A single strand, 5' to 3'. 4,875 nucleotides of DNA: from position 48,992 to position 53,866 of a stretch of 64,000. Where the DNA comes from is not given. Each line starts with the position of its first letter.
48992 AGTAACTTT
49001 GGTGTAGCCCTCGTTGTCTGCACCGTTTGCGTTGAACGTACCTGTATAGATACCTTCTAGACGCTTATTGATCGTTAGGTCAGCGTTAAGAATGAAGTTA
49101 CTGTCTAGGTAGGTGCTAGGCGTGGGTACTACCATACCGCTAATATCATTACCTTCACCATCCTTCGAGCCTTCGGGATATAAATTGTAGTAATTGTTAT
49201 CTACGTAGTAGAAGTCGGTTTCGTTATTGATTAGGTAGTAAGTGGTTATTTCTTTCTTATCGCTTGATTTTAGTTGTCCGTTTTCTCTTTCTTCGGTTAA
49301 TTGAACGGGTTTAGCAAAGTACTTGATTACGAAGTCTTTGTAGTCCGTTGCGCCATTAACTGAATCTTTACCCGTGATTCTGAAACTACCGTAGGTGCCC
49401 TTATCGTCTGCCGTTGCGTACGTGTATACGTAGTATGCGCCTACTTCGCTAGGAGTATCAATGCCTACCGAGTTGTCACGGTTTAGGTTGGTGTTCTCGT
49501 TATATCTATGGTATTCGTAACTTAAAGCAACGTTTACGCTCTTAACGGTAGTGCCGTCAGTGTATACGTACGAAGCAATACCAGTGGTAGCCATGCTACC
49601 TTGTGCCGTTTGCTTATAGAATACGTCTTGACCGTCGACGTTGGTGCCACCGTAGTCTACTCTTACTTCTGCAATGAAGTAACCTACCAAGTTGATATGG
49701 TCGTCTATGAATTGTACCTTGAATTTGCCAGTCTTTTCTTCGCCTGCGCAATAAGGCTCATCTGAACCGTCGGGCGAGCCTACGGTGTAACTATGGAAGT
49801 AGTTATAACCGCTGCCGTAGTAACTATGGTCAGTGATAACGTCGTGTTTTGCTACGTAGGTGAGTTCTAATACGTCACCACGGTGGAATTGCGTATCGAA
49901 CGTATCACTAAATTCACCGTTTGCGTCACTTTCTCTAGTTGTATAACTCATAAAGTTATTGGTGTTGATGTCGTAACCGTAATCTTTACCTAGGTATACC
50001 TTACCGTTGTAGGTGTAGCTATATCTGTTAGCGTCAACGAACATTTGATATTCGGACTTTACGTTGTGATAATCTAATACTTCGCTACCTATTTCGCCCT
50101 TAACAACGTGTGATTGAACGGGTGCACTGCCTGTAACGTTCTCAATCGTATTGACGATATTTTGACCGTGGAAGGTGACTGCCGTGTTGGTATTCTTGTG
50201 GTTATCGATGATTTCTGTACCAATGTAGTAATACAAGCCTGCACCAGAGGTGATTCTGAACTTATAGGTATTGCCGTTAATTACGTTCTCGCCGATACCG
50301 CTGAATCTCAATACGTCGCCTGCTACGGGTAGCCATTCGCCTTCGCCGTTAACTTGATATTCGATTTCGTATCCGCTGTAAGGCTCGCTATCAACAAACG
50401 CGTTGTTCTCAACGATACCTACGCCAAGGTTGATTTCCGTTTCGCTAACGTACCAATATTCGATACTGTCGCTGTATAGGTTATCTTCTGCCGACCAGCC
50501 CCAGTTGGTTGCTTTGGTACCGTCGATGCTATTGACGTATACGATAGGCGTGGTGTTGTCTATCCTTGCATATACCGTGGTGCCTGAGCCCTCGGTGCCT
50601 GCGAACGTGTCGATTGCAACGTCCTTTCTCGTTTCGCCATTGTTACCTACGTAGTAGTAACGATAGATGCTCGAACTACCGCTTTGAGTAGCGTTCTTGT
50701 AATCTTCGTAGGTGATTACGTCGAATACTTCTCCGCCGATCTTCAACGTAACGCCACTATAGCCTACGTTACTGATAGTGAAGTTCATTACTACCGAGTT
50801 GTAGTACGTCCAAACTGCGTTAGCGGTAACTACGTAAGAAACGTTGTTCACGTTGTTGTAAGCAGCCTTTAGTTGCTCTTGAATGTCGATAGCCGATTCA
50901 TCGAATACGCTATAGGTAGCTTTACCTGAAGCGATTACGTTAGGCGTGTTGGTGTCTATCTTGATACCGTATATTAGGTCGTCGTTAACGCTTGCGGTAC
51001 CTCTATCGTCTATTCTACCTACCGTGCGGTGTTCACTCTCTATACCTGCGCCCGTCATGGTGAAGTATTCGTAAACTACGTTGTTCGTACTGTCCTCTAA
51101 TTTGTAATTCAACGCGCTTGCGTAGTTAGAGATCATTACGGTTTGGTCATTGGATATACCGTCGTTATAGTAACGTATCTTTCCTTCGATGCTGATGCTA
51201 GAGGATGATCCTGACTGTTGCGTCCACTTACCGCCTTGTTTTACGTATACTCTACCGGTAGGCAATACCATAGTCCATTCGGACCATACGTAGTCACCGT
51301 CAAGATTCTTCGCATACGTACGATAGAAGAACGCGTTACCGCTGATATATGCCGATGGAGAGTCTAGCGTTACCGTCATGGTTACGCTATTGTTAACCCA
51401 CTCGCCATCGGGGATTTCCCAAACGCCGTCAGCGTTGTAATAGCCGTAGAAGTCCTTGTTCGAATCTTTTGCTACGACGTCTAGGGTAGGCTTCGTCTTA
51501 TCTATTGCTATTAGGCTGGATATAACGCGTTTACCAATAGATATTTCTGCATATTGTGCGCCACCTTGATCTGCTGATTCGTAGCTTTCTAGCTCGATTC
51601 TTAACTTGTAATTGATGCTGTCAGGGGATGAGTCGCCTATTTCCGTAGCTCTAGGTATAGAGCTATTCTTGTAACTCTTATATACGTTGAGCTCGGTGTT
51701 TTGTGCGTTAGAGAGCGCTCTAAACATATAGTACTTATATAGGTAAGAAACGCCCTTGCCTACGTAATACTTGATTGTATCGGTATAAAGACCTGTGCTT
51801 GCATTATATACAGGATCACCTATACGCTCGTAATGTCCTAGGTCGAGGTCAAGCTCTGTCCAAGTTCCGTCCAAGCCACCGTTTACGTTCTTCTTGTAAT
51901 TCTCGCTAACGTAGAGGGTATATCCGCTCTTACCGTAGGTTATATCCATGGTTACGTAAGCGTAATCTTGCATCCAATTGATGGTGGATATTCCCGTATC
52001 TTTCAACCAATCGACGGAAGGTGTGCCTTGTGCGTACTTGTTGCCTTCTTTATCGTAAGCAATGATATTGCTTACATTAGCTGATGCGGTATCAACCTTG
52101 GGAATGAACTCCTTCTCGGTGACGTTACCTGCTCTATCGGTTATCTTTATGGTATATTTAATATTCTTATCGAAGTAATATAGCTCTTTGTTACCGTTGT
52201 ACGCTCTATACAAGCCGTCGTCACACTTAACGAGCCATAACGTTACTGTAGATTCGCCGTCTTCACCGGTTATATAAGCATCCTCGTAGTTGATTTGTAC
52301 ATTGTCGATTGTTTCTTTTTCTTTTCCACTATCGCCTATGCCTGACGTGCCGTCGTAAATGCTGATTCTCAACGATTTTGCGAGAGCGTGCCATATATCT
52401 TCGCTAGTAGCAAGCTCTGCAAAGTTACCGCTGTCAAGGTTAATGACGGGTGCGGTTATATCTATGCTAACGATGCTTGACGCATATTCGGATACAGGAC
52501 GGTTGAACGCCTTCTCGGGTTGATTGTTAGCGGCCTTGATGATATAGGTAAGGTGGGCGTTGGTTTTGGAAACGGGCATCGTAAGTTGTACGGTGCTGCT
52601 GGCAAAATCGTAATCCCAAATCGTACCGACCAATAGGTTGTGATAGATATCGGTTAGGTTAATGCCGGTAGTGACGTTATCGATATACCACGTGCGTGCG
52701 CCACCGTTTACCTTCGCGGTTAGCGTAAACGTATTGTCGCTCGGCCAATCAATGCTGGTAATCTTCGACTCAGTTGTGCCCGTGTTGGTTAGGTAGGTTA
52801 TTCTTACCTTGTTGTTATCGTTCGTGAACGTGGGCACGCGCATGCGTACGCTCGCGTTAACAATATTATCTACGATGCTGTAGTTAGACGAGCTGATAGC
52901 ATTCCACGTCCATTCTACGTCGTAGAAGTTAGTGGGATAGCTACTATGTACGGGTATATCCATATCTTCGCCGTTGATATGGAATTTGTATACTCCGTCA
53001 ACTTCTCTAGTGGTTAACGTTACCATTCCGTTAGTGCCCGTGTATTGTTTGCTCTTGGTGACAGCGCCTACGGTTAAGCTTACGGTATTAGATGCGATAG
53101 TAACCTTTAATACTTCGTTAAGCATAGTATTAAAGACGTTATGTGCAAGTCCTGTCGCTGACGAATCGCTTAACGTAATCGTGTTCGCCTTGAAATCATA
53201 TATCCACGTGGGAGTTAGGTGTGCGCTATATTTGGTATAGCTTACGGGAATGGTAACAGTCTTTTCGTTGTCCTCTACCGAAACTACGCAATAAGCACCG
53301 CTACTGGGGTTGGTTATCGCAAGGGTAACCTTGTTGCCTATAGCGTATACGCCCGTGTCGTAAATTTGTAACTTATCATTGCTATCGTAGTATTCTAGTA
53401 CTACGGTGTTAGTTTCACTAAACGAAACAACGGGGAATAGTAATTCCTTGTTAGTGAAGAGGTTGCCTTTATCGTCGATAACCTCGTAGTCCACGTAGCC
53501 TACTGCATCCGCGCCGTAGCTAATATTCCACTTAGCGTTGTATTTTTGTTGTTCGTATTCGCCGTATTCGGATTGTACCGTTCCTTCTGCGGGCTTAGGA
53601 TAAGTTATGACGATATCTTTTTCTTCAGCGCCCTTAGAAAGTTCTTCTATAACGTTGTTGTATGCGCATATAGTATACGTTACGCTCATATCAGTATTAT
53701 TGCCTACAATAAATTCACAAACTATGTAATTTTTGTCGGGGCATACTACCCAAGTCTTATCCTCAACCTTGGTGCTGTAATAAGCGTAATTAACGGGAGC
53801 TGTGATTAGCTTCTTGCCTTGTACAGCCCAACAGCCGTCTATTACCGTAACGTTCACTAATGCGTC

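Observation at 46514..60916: One 14.4-kb ORF encodes a 4,800-aa lipobox-anchored giant surface protein with a composite architecture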

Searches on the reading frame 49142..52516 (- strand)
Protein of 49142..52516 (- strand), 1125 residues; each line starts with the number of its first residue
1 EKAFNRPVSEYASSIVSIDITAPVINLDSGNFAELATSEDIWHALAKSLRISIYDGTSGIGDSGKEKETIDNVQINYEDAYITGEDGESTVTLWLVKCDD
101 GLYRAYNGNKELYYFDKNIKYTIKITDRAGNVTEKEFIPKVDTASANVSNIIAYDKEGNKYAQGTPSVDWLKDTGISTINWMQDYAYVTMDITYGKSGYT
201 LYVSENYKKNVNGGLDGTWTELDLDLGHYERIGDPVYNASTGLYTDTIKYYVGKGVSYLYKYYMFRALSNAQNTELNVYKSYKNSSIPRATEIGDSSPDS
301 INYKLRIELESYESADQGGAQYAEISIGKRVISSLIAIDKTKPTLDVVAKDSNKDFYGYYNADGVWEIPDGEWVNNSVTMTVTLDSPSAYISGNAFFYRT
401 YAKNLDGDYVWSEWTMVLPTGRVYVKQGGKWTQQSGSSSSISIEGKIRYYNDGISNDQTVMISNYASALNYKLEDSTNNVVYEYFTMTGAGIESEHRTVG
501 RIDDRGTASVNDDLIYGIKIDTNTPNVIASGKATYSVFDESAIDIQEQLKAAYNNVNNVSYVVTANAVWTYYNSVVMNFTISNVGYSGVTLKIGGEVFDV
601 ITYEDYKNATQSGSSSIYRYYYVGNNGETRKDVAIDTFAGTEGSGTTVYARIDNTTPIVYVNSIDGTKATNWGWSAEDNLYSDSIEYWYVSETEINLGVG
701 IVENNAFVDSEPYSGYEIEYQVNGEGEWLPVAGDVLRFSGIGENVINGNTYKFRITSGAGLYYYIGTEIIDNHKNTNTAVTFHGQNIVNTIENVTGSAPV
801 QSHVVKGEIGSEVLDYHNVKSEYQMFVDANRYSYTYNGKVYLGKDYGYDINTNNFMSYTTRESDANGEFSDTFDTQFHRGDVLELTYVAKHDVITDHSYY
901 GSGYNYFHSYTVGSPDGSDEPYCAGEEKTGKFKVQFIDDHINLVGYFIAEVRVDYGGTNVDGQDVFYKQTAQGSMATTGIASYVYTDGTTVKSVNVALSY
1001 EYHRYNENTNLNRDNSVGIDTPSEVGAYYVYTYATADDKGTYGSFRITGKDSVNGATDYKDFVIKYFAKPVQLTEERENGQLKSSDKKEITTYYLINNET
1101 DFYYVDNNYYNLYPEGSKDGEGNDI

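Call 83: predict_structure(alignment_id=A3)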
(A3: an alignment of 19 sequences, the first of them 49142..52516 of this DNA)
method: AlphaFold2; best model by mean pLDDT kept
length: 1125 residues; sequences in the alignment: 19
mean_pLDDT: 78.8   pTM: 0.49
mean pLDDT of the five models: 78.8, 77.1, 77.1, 76.2, 75.8
residues with pLDDT >= 90: 342; 70-90: 533; 50-70: 142; < 50: 108
segments of 3 or more residues with pLDDT < 50: 1-14, 506-511, 778-785, 806-819, 894-901, 1067-1075, 1079-1114, 1116-1120, 1122-1125
pLDDT, mean of each block of 10 residues (from residue 1): 33 56 90 79 89 89 73 73 80 88 84 87 91 92 90 92 89 84 93 93 91 84 87 90 92 90 93 90 89 73 84 86 87 91 91 82 77 89 88 93 83 92 90 81 91 82 92 90 94 91 60 78 92 90 92 80 91 92 91 92 87 83 92 92 90 90 85 71 74 89 83 92 85 86 82 90 81 65 51 71 55 46 83 81 70 75 85 83 84 46 70 62 66 78 81 65 64 70 73 79 69 69 79 69 74 65 53 33 33 34 29 44 41
secondary structure, 60 per line:
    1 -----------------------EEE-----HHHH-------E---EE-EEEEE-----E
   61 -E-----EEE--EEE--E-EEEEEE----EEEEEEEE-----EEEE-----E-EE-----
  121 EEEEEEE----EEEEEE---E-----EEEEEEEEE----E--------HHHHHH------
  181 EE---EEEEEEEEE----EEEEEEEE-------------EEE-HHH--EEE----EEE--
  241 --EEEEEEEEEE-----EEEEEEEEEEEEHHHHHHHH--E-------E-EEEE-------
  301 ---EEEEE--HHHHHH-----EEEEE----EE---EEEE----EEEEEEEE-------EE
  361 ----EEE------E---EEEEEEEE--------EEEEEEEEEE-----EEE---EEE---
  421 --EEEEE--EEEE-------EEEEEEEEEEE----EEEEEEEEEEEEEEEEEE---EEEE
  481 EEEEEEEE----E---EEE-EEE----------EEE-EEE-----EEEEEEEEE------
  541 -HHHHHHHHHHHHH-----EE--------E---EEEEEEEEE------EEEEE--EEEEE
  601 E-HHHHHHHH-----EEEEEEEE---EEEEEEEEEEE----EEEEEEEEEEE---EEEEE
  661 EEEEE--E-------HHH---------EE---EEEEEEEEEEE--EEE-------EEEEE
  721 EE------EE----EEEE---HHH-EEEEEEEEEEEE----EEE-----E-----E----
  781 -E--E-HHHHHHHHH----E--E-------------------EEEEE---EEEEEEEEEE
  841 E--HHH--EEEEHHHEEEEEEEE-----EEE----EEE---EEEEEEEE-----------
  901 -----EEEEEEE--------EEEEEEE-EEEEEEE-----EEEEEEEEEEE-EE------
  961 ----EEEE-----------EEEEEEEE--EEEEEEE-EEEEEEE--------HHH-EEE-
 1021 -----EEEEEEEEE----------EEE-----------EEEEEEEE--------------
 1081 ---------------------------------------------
elements in order (helices of 4 or more, strands of 3 or more residues): E24-26 H32-35 E50-54 E68-70 E73-75 E80-85 E90-97 E103-106 E121-127 E132-137 E147-155 H169-174 E186-194 E199-206 E220-222 E229-231 E236-238 E243-252 E258-269 H270-277 E290-293 E304-308 H311-316 E322-326 E336-339 E344-351 E365-367 E378-385 E394-403 E409-411 E415-417 E423-427 E430-433 E441-451 E456-473 E477-488 E497-499 E501-503 E514-516 E518-520 E526-534 H542-554 E574-582 E589-593 E596-601 H603-610 E616-623 E627-637 E642-652 E656-665 E693-703 E706-708 E716-722 E735-738 E746-757 E762-764 H787-795 E823-827 E831-841 E849-852 E856-863 E869-871 E876-878 E882-889 E906-912 E921-927 E929-935 E941-951 E965-968 E980-987 E990-996 E998-1004 E1017-1019 E1026-1034 E1045-1047 E1059-1066
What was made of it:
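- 49142..52516 (-): aa 2801-3925, stalk part 2: chain of beta-sandwich (Ig/FN3-like) domains. AF2 mean pLDDT 78.8 (call 83).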

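Call 86: fold_search(model_id=the predicted structure, library=pdb)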
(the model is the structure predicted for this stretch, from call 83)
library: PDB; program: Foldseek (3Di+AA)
matches with E <= 10: 1753; with E <= 0.001: 238
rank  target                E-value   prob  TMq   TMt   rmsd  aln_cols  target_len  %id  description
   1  9ijj_O                1.7e-09  0.98  0.10  0.09  33.8      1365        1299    8  In situ structure of the central apparatus in mouse sperm axoneme. (released 2025-06-04)
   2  9flw_A                3.3e-09  1.00  0.17  0.30  20.2       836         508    8  CryoEM structure of the fragment-6 (3571-4078) in the grappling hook protein A (GhpA) in the bacterium Aureispira sp.  (released 2024-10-16)
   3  9ijj_C                9.1e-09  1.00  0.17  0.19  22.8      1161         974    8  In situ structure of the central apparatus in mouse sperm axoneme. (released 2025-06-04)
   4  9qk2_F                3.0e-08  1.00  0.09  0.14  55.0       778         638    9  Structure of the Complement classical and lectin pathway C3 convertase in complex with substrate C3 (released 2025-12-24)
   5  3dmk_A                3.2e-08  1.00  0.11  0.15  72.1      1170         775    7  Crystal structure of Down Syndrome Cell Adhesion Molecule (DSCAM) isoform 1.30.30, N-terminal eight Ig domains (released 2008-10-07)
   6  8dh9_A                8.6e-08  1.00  0.14  0.27  25.9       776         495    8  Leptin-bound leptin receptor complex-D3-D7 (released 2023-04-19)
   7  8uin_A                9.5e-08  1.00  0.09  0.13  53.6       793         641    9  Structure of the C3bBb-albicin complex (released 2024-05-08)
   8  9u61_C                1.3e-07  1.00  0.09  0.14  54.6       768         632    9  CP/MBL pathways C3 convertase C4b2a and C3 complex (released 2026-01-14)
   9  8wa2_D                1.3e-07  0.96  0.11  0.08  48.2      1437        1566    7  cryo-EM structure of native mastigonemes isolated from Chlamydomonas reinhardtii at 3.0 angstrom resolution (released 2024-04-10)
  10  6ru5_A                1.6e-07  1.00  0.09  0.13  54.4       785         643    9  human complement C3 in complex with the hC3Nb1 nanobody (released 2019-08-21)
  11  8ave_B                2.1e-07  1.00  0.15  0.24  25.6       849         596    8  Human leptin in complex with the human LEP-R ectodomain fused to a C-terminal trimeric isoleucine GCN4 zipper (2:2 mod (released 2023-04-05)
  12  8wa2_C                2.1e-07  0.99  0.12  0.10  61.7      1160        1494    8  cryo-EM structure of native mastigonemes isolated from Chlamydomonas reinhardtii at 3.0 angstrom resolution (released 2024-04-10)
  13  3frp_A                4.0e-07  0.99  0.09  0.13  53.8       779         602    8  Crystal Structure of Cobra Venom Factor, a Co-factor for C3- and C5 convertase CVFBb (released 2009-04-28)
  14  8dh9_B                5.5e-07  1.00  0.14  0.25  27.2       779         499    8  Leptin-bound leptin receptor complex-D3-D7 (released 2023-04-19)
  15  7som_D                7.4e-07  0.91  0.11  0.09  30.5      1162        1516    8  Ciliary C2 central pair apparatus isolated from Chlamydomonas reinhardtii (released 2022-04-13)
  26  6xi3                  2.0e-06  1.00  0.17  0.34  12.7       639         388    9  Crystal structure of tetra-tandem repeat in extending region of large adhesion protein (released 2020-10-14)
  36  2yn5_A                3.6e-06  1.00  0.16  0.44   9.1       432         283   11  Structural insight into the giant calcium-binding adhesin SiiE: implications for the adhesion of Salmonella enterica t (released 2013-04-03)
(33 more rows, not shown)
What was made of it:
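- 49142..52516 (-): Foldseek gave 238 PDB matches at E<=1e-3, to tandem Ig-like arrays such as SiiE, an ice-adhesin extender, GhpA and S-layer proteins SbsC and HPI (call 86).
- On Fibrillar adhesin (stalk + distal domain + anchor): Shown for aa 2801-3925 by AF2 and Foldseek (calls 83, 86).
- Closest known: Fibrillar adhesins with Ig-like stalks. Same: Foldseek matches include SiiE (2yn5, TMt 0.44) and the ice-adhesin extender (6xi3) (call 86).
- Stalk: AF2 pLDDT 78.8, with 238 Foldseek matches to tandem Ig-like arrays of giant adhesins and S-layers (calls 83, 86). Foldseek hits for the stalk include the S-layer proteins SbsC and HPI (call 86).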

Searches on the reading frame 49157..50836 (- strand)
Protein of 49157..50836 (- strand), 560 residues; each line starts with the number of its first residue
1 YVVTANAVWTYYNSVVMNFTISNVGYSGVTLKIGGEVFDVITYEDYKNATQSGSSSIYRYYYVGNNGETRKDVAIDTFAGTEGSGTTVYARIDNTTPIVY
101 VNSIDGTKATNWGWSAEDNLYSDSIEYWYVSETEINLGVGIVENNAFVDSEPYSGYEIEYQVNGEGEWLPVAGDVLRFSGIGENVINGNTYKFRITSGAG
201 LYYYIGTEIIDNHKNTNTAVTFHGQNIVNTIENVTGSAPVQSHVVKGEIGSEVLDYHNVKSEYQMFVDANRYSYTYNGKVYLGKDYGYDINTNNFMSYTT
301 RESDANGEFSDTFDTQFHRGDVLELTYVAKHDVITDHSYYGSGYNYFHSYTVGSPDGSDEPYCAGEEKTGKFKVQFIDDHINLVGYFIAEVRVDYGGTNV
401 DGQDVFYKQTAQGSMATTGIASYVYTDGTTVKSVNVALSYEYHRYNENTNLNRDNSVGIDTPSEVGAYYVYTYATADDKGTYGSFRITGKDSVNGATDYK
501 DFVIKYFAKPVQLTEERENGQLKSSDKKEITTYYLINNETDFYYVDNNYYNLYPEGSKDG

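Call 8: search_protein_families(library=pfam, proteins=[window:49157-50836:-], max_evalue=10)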
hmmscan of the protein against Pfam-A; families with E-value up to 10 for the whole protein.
window:49157-50836:- (560 aa): 2 families
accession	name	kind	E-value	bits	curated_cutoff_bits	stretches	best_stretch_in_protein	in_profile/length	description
PF18339.7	Tudor_1_RapA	-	0.22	11.9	26.3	1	129-144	7-22/51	RapA N-terminal Tudor like domain 1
PF00754.31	F5_F8_type_C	-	7.2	7.2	28.2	1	102-179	16-83/127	F5/8 type C domain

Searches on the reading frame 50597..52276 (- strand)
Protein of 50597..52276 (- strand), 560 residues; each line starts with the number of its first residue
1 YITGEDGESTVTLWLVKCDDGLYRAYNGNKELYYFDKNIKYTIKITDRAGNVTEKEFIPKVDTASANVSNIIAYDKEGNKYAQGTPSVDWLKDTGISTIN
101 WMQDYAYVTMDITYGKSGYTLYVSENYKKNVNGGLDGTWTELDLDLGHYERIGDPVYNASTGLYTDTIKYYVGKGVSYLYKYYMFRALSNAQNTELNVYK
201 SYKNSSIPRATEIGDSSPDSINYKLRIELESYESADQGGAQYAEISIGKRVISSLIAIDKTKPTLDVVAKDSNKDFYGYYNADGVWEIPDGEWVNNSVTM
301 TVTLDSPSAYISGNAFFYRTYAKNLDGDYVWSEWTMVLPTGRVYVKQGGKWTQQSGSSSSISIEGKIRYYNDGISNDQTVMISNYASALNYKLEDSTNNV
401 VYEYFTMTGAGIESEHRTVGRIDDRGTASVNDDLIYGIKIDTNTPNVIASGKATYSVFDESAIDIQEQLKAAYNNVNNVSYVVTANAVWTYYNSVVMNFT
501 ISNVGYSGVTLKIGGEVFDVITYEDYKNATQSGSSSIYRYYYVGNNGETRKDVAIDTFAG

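Call 8: search_protein_families(library=pfam, proteins=[window:50597-52276:-], max_evalue=10)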
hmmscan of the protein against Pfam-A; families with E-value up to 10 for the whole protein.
window:50597-52276:- (560 aa): 3 families
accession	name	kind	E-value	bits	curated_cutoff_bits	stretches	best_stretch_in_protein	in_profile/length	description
PF04535.17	CASP_dom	-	0.14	12.4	26.2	1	447-504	25-75/151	Casparian strip membrane protein domain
PF12629.12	Pox_polyA_pol_C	-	0.37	11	27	1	454-528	77-158/200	Poxvirus poly(A) polymerase C-terminal domain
PF19077.6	Big_13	-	1.3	10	27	1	37-63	75-102/102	Bacterial Ig-like domain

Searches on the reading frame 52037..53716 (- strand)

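Call 8: search_protein_families(library=pfam, proteins=[window:52037-53716:-], max_evalue=10)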
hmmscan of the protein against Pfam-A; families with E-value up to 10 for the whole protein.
window:52037-53716:- (560 aa): 1 family
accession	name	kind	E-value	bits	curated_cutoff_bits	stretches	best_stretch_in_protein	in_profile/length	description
PF19077.6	Big_13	-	0.33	11.9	27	2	516-543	74-102/102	Bacterial Ig-like domain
